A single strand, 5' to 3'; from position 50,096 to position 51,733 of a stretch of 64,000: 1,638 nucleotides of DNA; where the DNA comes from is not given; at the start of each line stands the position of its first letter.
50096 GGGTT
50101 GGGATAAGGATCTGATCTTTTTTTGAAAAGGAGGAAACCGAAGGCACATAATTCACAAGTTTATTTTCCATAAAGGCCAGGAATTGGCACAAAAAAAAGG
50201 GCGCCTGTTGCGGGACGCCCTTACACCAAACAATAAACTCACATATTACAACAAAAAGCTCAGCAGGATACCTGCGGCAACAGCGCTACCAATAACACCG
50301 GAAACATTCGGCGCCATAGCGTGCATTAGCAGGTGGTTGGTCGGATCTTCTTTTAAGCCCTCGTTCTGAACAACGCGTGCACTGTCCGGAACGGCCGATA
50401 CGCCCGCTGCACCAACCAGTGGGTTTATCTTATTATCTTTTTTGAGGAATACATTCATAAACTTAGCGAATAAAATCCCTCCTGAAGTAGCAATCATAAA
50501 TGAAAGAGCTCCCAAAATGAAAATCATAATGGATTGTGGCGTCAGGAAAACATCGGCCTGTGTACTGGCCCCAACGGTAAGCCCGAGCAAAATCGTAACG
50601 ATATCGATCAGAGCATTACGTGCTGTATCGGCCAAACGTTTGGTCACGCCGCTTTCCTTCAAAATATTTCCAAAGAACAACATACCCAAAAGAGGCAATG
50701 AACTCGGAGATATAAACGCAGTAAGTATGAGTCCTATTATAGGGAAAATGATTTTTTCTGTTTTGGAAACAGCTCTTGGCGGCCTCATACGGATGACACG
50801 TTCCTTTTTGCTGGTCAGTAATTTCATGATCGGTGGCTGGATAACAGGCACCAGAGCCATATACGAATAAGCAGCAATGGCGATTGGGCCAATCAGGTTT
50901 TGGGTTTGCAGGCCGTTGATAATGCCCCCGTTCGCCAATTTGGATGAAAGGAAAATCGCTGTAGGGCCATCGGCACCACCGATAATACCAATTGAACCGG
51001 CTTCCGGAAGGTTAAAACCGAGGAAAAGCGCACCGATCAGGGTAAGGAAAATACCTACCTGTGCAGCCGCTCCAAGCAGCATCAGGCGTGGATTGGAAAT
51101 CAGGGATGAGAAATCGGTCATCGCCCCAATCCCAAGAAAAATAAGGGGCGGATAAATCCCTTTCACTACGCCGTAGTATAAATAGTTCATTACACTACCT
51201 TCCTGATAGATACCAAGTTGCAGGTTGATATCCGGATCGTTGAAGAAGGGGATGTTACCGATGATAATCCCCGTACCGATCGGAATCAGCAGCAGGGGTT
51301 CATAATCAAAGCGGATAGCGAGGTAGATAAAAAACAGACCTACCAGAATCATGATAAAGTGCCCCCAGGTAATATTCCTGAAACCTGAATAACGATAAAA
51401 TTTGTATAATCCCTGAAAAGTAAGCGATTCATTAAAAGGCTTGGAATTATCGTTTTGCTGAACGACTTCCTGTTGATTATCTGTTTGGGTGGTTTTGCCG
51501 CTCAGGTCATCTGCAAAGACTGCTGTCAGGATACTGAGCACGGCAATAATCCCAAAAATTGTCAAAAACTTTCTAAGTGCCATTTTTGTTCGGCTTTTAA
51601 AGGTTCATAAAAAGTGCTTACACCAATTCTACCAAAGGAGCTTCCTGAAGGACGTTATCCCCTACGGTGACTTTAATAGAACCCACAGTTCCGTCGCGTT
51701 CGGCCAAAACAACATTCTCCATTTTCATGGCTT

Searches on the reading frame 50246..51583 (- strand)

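Call 7: search_protein_families(library=pfam, proteins=[window:50246-51583:-], max_evalue=0.01)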
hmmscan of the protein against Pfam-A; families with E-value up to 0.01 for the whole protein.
window:50246-51583:- (445 aa): 2 families
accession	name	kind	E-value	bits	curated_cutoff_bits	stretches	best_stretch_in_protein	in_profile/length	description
PF03977.18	OAD_beta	-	5.3e-151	503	31.6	1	75-444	2-349/349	Na+-transporting oxaloacetate decarboxylase beta subunit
PF14899.11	DUF4492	-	0.0083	16.5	27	0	59-91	3-36/63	Domain of unknown function (DUF4492)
